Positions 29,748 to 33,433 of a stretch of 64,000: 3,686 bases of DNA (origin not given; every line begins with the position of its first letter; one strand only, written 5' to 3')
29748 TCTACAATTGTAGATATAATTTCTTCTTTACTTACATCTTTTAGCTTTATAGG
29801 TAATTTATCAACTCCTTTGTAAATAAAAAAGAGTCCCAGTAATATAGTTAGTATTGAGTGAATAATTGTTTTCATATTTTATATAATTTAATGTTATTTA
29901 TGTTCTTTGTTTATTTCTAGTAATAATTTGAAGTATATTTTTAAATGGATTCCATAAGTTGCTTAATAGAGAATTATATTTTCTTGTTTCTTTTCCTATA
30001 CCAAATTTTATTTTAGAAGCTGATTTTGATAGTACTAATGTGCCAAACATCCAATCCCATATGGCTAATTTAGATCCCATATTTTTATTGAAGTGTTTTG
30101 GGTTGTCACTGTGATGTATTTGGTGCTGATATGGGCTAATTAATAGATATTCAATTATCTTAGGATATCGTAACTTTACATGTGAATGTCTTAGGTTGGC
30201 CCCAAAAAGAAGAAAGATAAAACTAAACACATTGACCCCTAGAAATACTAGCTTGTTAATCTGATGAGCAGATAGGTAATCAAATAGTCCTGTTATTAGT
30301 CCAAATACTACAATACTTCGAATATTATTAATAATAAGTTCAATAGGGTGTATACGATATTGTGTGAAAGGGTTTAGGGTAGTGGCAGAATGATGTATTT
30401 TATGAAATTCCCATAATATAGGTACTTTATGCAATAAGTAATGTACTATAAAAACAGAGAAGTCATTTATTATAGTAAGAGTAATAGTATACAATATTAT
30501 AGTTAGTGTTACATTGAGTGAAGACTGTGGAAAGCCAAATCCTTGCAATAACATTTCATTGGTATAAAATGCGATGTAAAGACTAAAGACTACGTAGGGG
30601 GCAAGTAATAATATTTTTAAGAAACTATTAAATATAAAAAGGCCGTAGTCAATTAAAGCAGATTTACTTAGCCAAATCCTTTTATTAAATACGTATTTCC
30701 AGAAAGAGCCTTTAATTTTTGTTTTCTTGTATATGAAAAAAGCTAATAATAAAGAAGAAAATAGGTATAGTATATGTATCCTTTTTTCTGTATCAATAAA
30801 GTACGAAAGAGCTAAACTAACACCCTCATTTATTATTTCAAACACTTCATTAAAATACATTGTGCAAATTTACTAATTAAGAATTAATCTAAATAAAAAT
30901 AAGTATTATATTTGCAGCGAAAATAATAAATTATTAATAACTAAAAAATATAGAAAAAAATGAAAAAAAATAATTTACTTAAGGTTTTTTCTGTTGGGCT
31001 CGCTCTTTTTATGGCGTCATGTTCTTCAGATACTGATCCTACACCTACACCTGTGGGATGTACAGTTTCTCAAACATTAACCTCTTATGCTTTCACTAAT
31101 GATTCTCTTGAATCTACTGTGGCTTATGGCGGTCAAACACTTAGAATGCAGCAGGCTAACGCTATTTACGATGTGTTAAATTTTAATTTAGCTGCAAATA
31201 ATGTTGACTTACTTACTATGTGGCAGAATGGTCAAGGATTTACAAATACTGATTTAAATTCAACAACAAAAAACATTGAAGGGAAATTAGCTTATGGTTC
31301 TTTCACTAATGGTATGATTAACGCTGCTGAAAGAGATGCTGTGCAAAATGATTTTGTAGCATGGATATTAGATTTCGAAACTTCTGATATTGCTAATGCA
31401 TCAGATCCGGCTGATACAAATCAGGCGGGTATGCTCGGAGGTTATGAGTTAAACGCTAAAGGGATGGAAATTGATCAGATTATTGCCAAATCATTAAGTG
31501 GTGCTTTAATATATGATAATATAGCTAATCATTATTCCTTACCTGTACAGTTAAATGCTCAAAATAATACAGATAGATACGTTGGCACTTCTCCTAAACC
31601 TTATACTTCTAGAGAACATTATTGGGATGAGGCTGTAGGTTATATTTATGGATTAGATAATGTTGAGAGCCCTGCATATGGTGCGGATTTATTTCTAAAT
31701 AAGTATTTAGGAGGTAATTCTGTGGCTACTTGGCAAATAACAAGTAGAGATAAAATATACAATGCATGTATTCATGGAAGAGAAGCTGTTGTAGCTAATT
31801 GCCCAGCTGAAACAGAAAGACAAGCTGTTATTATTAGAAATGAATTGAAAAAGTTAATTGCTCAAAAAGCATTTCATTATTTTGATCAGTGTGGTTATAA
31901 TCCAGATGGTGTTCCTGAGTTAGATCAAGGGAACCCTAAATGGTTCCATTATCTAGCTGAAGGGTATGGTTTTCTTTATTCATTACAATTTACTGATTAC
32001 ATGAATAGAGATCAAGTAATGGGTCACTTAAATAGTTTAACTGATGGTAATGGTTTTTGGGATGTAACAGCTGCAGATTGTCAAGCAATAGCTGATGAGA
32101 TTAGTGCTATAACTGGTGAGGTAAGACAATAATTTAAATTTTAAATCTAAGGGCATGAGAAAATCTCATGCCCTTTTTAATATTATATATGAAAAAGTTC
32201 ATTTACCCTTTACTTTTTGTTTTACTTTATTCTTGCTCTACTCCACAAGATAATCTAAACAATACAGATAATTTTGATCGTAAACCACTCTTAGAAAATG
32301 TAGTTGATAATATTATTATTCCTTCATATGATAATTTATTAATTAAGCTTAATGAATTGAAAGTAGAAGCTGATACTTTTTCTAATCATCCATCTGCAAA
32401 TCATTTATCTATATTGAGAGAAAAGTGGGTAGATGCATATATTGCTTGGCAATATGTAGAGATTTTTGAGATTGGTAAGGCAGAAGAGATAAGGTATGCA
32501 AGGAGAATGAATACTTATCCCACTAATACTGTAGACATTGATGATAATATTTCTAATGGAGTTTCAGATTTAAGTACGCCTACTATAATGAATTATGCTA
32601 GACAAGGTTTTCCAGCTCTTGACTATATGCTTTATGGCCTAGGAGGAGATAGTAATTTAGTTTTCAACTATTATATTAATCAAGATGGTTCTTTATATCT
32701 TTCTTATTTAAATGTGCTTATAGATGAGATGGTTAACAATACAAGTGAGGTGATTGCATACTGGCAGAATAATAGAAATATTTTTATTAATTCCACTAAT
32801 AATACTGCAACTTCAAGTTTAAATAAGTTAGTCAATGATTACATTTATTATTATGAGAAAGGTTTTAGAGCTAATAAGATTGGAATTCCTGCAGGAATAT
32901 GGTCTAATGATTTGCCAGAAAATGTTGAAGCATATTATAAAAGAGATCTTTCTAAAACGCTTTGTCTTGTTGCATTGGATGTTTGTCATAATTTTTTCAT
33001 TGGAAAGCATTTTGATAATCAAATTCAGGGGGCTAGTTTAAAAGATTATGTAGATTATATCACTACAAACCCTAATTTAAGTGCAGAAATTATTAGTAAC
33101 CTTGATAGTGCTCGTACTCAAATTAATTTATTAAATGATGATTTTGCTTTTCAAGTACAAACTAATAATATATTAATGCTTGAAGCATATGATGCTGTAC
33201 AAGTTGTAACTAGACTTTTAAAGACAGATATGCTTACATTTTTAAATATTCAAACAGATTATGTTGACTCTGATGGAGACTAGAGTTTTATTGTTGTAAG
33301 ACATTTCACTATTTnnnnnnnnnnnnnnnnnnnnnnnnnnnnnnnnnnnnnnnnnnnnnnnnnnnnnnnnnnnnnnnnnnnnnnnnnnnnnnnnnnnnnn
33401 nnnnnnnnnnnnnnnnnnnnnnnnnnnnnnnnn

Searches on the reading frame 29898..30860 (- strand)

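Call 18: search_protein_families(library=pfam, proteins=[window:29898-30860:-], max_evalue=0.001)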
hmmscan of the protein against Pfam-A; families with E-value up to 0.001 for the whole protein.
window:29898-30860:- (320 aa): 1 family
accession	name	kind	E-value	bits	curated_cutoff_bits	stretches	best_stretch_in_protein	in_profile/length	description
PF04116.19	FA_hydroxylase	-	1e-22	81.4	31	1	127-274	3-132/132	Fatty acid hydroxylase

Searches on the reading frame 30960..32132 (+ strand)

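Call 18: search_protein_families(library=pfam, proteins=[window:30960-32132:+], max_evalue=0.001)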
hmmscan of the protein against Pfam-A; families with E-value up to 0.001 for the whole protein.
window:30960-32132:+ (390 aa): 1 family
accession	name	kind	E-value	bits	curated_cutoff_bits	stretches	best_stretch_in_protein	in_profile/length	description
PF16148.10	DUF4856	-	2.7e-54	185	22.3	1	42-383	3-353/358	Domain of unknown function (DUF4856)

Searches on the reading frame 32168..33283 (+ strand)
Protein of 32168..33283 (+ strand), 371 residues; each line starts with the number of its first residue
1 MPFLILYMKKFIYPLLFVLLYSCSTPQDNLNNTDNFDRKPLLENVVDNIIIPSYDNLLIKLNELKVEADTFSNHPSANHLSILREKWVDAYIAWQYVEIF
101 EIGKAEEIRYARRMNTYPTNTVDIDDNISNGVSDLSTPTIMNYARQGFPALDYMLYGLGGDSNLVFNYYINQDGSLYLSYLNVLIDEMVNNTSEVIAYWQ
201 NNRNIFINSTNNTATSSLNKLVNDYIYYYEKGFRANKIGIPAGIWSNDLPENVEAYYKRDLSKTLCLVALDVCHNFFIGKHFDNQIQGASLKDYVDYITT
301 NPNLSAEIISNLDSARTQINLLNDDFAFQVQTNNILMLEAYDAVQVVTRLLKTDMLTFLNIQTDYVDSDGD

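Call 18: search_protein_families(library=pfam, proteins=[window:32168-33283:+], max_evalue=0.001)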
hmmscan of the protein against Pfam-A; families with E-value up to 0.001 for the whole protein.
window:32168-33283:+ (371 aa): 1 family
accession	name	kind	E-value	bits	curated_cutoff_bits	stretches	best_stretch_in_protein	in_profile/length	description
PF09375.15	Peptidase_M75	-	1.7e-30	107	23.5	1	50-332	1-267/288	Imelysin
